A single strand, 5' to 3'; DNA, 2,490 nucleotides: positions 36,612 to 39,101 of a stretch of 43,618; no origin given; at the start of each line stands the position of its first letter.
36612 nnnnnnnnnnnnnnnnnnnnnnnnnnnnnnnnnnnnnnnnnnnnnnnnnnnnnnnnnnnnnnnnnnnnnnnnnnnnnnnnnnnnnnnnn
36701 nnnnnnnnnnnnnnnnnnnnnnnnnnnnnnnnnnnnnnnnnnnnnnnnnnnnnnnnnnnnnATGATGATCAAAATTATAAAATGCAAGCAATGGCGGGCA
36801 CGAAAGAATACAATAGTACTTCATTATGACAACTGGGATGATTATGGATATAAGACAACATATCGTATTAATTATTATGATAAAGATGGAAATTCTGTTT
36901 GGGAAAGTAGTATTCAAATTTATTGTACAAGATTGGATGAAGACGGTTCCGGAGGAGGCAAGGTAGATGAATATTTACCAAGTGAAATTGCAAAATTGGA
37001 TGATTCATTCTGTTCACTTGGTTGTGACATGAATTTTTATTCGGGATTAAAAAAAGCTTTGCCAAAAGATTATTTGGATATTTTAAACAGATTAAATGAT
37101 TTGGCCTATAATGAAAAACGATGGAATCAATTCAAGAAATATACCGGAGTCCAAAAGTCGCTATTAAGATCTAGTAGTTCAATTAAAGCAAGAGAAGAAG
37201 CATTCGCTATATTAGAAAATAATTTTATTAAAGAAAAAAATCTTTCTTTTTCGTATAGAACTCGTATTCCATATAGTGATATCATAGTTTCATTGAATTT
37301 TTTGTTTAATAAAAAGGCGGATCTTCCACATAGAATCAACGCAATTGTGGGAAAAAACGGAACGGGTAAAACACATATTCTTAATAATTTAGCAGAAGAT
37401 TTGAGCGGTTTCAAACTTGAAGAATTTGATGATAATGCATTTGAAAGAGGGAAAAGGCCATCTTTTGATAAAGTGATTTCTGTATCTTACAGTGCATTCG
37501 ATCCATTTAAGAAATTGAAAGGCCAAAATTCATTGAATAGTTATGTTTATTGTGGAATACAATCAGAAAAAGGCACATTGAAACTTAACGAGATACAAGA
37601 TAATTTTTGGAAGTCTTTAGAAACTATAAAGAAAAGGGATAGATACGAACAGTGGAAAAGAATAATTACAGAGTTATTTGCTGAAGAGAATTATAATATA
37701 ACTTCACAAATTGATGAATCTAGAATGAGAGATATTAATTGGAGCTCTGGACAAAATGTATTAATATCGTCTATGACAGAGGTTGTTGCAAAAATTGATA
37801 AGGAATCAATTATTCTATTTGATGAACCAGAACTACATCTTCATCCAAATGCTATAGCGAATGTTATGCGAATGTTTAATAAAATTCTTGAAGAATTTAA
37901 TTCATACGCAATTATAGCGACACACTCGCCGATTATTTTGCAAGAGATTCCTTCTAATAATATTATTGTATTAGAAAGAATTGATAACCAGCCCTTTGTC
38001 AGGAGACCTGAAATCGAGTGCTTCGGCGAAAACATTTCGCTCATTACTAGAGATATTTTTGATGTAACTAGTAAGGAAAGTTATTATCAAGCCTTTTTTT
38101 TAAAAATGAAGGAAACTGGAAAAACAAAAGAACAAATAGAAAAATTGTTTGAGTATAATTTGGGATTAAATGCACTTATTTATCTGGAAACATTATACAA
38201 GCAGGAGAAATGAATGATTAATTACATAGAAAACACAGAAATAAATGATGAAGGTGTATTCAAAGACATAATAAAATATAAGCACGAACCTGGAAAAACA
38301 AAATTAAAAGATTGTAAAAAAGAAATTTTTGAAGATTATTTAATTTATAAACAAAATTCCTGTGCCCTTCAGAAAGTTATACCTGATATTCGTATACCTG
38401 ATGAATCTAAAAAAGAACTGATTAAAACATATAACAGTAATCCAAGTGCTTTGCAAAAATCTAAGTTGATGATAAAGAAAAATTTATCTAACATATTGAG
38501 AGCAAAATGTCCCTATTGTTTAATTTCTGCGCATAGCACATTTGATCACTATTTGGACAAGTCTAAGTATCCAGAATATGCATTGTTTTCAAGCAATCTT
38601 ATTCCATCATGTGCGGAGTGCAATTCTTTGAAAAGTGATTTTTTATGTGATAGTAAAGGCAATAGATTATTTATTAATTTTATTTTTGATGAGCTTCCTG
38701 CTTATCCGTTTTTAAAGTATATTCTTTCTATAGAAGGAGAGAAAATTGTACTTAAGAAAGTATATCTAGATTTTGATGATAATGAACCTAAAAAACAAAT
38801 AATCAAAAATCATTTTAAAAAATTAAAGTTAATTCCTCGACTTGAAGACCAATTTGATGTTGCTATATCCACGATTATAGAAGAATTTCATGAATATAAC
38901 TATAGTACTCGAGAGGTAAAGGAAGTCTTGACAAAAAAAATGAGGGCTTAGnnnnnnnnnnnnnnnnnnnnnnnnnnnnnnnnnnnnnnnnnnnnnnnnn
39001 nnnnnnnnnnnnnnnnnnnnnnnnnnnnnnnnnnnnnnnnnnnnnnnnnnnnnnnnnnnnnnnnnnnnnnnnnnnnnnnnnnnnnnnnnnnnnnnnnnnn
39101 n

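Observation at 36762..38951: Septu-like two-gene module (ABC-type ATPase + HNH nuclease) with overlapping stop/start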

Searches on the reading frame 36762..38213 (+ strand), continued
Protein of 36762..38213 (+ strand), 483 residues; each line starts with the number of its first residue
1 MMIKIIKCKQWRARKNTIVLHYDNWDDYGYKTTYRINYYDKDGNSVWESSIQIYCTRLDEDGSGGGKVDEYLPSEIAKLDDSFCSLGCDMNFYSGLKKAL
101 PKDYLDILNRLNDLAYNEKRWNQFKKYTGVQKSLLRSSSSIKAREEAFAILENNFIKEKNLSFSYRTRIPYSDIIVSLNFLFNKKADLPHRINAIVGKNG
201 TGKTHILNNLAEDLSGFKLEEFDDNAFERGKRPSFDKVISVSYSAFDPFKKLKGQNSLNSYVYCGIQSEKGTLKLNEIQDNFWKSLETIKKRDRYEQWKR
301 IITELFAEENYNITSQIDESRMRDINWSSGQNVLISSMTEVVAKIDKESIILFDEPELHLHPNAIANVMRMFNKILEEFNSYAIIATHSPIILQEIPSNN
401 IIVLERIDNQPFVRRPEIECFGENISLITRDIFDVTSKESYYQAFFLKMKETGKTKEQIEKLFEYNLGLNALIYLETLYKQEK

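Call 58: search_dna_similar(query=window:36762-38213:+, collection=plasmids, mode=protein, max_rows=15)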
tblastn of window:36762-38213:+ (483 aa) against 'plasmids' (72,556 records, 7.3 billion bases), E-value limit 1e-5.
Records with a match: 132; places in all: 133; records where one place covers at least 80% of the query: 84.
Best place of each record, by identity: <60% 132.
By first word of the organism name: Streptomyces 22; Bacillus 16; Clostridium 15; Rhizobium 13; Rhodococcus 6; Agrobacterium 6; Sinorhizobium 5; Escherichia 4; Acinetobacter 3; Bradyrhizobium 3; and 29 more.
By predicted mobility (MOB-suite, as given by PLSDB): non-mobilizable 78; mobilizable 34; conjugative 20.
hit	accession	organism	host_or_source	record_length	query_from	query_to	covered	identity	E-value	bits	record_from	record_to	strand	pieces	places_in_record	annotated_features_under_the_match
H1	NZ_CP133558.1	Bacillus wiedmannii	Thaumetopoea processionea,liquid culture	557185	18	482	96%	40.3%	5e-96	325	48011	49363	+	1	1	AAA family ATPase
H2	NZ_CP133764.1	Peribacillus sp. R9-11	sediment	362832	18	480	96%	39.2%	1e-94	320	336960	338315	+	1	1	AAA family ATPase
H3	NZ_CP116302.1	Tenacibaculum finnmarkense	Atlantic salmon (Salmo salar ...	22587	25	477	94%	34.8%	2e-64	233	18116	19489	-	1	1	AAA family ATPase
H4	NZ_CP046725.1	Pantoea agglomerans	pure culture,cherry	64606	18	478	95%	32.2%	1e-58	216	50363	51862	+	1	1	AAA family ATPase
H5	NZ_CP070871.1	Rhodococcus erythropolis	cell culture,water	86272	23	471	93%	32.0%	4e-56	209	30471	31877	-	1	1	AAA family ATPase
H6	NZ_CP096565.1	Rhodococcus qingshengii JCM 15477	sandy loam,soil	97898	23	471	93%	32.0%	4e-56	209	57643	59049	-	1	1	AAA family ATPase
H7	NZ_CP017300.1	Rhodococcus sp. YL-1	pure culture,soil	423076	23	471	93%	32.0%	4e-56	209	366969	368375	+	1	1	AAA family ATPase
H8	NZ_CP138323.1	Agrobacterium fabrum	Blueberry,Crown gall tissues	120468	19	475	95%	30.9%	1e-59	219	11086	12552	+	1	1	AAA family ATPase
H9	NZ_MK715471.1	Aliarcobacter cryaerophilus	Greenshell mussel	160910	19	473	94%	30.3%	8e-17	171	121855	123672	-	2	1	AAA family ATPase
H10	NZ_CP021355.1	Rhodococcus oxybenzonivorans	river sediment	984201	19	481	96%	29.6%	3e-49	188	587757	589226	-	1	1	AAA family ATPase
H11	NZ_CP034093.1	Acinetobacter baumannii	Homo sapiens,sputum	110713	1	478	99%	28.7%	1e-47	184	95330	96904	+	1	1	AAA family ATPase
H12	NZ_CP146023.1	Streptomyces sp. Q6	Cell cultrue,soil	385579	18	478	95%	29.2%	3e-58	215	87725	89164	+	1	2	AAA family ATPase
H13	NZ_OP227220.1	Bacteroides sp.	-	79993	17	443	88%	30.8%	8e-54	202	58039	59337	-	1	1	AAA family ATPase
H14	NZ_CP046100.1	Rhodococcus sp. AQ5-07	Metagenomic Assembly,Chronically low ...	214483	18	467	93%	29.2%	2e-54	204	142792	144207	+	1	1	AAA family ATPase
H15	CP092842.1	Bradyrhizobium sp. 62B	Arachis hypogaea L.,cell ...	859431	18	475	95%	28.5%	7e-48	184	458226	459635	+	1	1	AAA family ATPase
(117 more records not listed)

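Call 72: get_annotated_region(hit=H1, flank=4000)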
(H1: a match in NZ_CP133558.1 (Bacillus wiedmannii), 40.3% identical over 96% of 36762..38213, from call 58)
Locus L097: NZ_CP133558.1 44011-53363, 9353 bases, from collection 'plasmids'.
description: Bacillus wiedmannii strain EPS29 plasmid ppl557, complete sequence
organism: Bacillus wiedmannii (NCBI taxid 1890302)
taxonomy: Bacteria; Bacillota; Bacilli; Bacillales; Bacillaceae; Bacillus; Bacillus wiedmannii
host: -; source: Thaumetopoea processionea,liquid culture; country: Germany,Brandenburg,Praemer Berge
typing (MOB-suite, as given by PLSDB): non-mobilizable; replicon rep_cluster_125; mating-pair formation MPF_T
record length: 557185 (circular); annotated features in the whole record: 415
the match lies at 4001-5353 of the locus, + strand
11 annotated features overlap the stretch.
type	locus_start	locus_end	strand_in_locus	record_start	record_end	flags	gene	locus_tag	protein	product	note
CDS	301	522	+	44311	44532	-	-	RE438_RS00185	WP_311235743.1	hypothetical protein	-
CDS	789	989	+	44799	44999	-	-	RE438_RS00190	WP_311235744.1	hypothetical protein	-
CDS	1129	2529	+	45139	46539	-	-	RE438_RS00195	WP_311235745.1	hypothetical protein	-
CDS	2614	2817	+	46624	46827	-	-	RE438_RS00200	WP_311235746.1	hypothetical protein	-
CDS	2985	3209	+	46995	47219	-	-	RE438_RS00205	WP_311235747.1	hypothetical protein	-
CDS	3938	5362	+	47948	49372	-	-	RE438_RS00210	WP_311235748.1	AAA family ATPase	-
CDS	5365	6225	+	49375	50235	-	-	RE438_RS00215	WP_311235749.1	hypothetical protein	-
CDS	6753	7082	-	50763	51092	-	-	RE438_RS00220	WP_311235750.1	helix-turn-helix transcriptional regulator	-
CDS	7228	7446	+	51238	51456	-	-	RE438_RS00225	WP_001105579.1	helix-turn-helix transcriptional regulator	-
CDS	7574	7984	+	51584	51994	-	-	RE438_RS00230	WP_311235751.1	hypothetical protein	-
CDS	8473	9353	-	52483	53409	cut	-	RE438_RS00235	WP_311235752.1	aldo/keto reductase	-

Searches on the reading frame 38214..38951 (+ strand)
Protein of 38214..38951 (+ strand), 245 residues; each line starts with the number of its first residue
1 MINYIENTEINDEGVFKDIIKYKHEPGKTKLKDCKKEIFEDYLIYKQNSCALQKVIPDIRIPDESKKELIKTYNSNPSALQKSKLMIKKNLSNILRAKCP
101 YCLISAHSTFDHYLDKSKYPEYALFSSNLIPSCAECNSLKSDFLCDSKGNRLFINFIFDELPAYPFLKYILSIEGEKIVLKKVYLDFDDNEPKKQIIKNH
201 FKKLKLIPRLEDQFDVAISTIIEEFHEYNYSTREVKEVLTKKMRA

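Call 5: search_protein_families(library=pfam, proteins=[window:38214-38951:+], max_evalue=0.01)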
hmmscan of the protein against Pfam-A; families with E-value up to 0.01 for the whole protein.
window:38214-38951:+ (245 aa): 1 family
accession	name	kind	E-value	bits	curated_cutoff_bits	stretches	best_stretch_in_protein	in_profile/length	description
PF01844.29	HNH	-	0.00013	22.5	21.4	1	99-142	1-46/47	HNH endonuclease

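Call 6: search_protein_families(library=padloc, proteins=[window:38214-38951:+], max_evalue=0.01)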
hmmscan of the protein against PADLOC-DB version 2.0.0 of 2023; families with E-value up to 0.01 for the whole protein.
window:38214-38951:+ (245 aa): 56 families (the best 25 are shown)
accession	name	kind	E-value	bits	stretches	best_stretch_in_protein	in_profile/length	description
PDLC04266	PDC-M01B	-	9.2e-48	161.2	1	7-244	6-246/281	-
PDLC04264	PDC-M01B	-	8.4e-29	99.2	1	5-243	4-248/282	-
PDLC04254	PDC-M01B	-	2.2e-26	90.9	1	64-234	68-238/297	-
PDLC04267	PDC-M01B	-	5.5e-26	89.9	1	14-217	13-215/275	-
PDLC04272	PDC-M01B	-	1.6e-25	88.4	1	16-226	15-221/288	-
PDLC04270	PDC-M01B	-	2.4e-25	87.5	1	1-242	1-241/280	-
PDLC04271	PDC-M01B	-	3.9e-24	83.4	1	24-241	23-238/291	-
PDLC04248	PDC-M01B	-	1.2e-21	75.7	1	66-242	3-181/216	-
PDLC04256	PDC-M01B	-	6.5e-21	73.1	1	58-240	67-253/285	-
PDLC04259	PDC-M01B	-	8.9e-20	69.8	1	5-231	4-228/277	-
PDLC04251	PDC-M01B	-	1.4e-19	68.5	1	4-241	5-244/279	-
PDLC04253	PDC-M01B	-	6.7e-19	66.4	1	29-231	29-241/366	-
PDLC04252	PDC-M01B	-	6.8e-19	66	1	63-235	61-233/294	-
PDLC04255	PDC-M01B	-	1e-18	66.1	1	53-240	64-255/285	-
PDLC04257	PDC-M01B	-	2.6e-18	64.3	1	2-213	2-213/287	-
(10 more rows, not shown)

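Call 9: search_solved_structures(query=window:38214-38951:+, max_evalue=1, show_alignments=2)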
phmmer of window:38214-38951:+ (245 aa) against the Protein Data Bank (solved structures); distinct sequences matched with E-value up to 1: 2.
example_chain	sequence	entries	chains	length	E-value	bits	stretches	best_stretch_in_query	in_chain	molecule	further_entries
8zn0_A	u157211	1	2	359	0.78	12.5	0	148-235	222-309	PaOMT9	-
2dgd_A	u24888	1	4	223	0.95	12.2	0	48-75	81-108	223aa long hypothetical arylmalonate decarboxylase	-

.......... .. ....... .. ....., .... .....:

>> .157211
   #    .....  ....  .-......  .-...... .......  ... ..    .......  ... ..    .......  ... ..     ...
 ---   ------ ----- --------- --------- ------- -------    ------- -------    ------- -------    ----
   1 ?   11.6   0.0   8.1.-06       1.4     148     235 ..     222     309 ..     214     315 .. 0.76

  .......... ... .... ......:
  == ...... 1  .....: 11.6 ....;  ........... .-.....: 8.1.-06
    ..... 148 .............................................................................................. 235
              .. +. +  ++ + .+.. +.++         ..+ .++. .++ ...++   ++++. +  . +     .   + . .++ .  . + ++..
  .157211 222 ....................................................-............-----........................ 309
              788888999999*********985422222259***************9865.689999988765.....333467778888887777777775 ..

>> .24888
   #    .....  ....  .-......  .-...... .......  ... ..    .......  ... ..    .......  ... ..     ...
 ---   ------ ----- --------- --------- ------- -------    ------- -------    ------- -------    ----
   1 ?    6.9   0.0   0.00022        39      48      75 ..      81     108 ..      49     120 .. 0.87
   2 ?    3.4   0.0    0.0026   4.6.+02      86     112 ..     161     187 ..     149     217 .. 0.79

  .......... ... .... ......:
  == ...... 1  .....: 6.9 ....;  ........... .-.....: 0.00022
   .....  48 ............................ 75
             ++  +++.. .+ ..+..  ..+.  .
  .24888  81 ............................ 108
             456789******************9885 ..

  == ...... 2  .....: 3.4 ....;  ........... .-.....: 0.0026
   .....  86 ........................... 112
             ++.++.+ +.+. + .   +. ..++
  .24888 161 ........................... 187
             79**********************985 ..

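Call 12: find_homologous_proteins(query=window:38214-38951:+, max_evalue=0.00001)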
Query window:38214-38951:+ (245 aa): 11 proteins with E <= 0.00001 among 325 candidates.
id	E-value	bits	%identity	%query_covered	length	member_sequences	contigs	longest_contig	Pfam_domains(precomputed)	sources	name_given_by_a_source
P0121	1.3e-153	527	98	100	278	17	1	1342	-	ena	-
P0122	2.2e-86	307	56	100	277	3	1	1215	-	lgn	-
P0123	1.1e-80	289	58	99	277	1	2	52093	-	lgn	-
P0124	1.3e-77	279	56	100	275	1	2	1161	-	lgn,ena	-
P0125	3.9e-77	277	55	100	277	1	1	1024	-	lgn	-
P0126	3.2e-76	274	56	100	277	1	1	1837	-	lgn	-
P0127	1.0e-73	266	53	100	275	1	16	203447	-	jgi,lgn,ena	-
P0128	1.3e-73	265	55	100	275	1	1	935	-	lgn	-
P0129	2.9e-73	264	55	100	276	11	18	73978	-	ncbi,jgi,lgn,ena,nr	ncbi:MAG: hypothetical protein E7286_09895 [Lachnospiraceae bacterium]|nr:hypothetical protein [Lach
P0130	5.3e-73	263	53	100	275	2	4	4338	-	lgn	-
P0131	9.7e-72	259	52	100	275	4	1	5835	-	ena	-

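Call 42: search_protein_families(library=ncbifam, proteins=[P0121], max_evalue=0.001)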
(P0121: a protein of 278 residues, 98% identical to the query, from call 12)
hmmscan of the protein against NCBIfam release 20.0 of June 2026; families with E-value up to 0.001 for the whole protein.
P0121 (278 aa): 1 family
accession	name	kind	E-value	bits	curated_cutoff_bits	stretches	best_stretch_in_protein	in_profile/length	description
NF041761.1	PtuB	equivalog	8.3e-05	22.5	150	1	73-148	24-102/218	retron Ec78 anti-phage system effector HNH endonuclease PtuB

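Call 49: predict_structure(alignment_id=A4)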
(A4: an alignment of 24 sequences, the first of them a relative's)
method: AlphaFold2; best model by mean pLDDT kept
length: 278 residues; sequences in the alignment: 24
mean_pLDDT: 93.4   pTM: 0.88
mean pLDDT of the five models: 93.4, 93.0, 92.5, 92.4, 88.1
residues with pLDDT >= 90: 240; 70-90: 35; 50-70: 2; < 50: 1
segments of 3 or more residues with pLDDT < 50: none
pLDDT, mean of each block of 10 residues (from residue 1): 91 97 95 97 94 91 96 96 97 94 96 94 96 94 83 92 94 94 91 89 97 94 91 97 95 95 97 74
secondary structure, 60 per line:
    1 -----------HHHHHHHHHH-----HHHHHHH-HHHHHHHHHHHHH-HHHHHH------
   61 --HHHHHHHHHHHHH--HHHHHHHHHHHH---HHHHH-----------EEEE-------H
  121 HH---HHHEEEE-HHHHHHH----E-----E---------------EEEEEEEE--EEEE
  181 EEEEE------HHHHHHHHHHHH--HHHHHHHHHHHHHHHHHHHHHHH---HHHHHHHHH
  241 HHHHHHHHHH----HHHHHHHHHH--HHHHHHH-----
elements in order: H12-21 H27-33 H35-47 H49-54 H63-75 H78-89 H93-97 E109-112 E129-132 H134-140 E167-174 E177-185 H192-203 H206-228 H232-250 H255-264 H267-273

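Call 52: fold_search(model_id=the predicted structure, library=pdb)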
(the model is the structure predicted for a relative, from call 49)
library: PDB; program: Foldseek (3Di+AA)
matches with E <= 10: 31; with E <= 0.001: 0
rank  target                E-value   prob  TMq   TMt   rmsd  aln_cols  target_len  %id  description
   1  9u9y_H                8.2e-03  1.00  0.38  0.49   6.4       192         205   13  Cryo-EM structure of retron Ec78 effector complex (released 2025-12-10)
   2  9nnh_K                1.9e-02  0.99  0.38  0.47   6.7       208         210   12  Cryo-EM structure of the Retron Ec78 complex, PtuA:PtuB:RT (4:2:2) (released 2025-10-08)
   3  9nnb_J                7.1e-02  0.97  0.39  0.48   6.4       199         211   12  Cryo-EM structure of the Retron Ec78 complex, PtuA:PtuB:RT (4:2:1) (released 2025-10-08)
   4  5h0m                  7.2e-01  0.87  0.25  0.65   3.6        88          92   16  Crystal structure of deep-sea thermophilic bacteriophage GVE2 HNH endonuclease with zinc ion (released 2017-03-08)
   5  5azs_C                1.3e+00  0.02  0.11  0.08  36.6       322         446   10  Crystal structure of a membrane protein from Pseudomonas aeruginosa (released 2016-06-08)
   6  1wp1_B                1.6e+00  0.02  0.12  0.09  35.0       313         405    9  Crystal structure of the drug-discharge outer membrane protein, OprM (released 2004-11-02)
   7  3pik                  1.9e+00  0.02  0.12  0.08  37.0       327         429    9  Outer membrane protein CusC (released 2011-02-02)
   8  8eea_G                2.4e+00  0.15  0.38  0.43   7.9       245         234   11  Structure of E.coli Septu (PtuAB) complex (released 2023-12-27)
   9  8e2w                  3.0e+00  0.14  0.15  0.08   6.8        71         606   18  Structure of CRISPR-Associated DinG (released 2023-06-21)
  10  9rmm_A                3.1e+00  0.01  0.12  0.08  36.6       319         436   10  Crystal structure of outer membrane SilC (released 2025-07-23)
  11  7akz_A                3.7e+00  0.01  0.12  0.08  36.0       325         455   12  Deciphering the role of the channel constrictions in the opening mechanism of MexAB-OprM efflux pump from Pseudomonas  (released 2022-04-13)
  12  9rmm_B                3.9e+00  0.01  0.12  0.08  37.2       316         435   10  Crystal structure of outer membrane SilC (released 2025-07-23)
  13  9rmm_F                4.1e+00  0.01  0.11  0.08  37.1       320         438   11  Crystal structure of outer membrane SilC (released 2025-07-23)
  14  5azs_A                4.1e+00  0.01  0.10  0.07  35.7       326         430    8  Crystal structure of a membrane protein from Pseudomonas aeruginosa (released 2016-06-08)
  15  9rmm_D                4.3e+00  0.01  0.11  0.08  37.2       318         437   10  Crystal structure of outer membrane SilC (released 2025-07-23)
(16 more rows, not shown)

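Call 75: find_encoding_contigs(protein=window:38214-38951:+, flank=1000, max_places=5)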
Protein window:38214-38951:+ (245 aa): 1 contig read that carries it; 1 place shown.
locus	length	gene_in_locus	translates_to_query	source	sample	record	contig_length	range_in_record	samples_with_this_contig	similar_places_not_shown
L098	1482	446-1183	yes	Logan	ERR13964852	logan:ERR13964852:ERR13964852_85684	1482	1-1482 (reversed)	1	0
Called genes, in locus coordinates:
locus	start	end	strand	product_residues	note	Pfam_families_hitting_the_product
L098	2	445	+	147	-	?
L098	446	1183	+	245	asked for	-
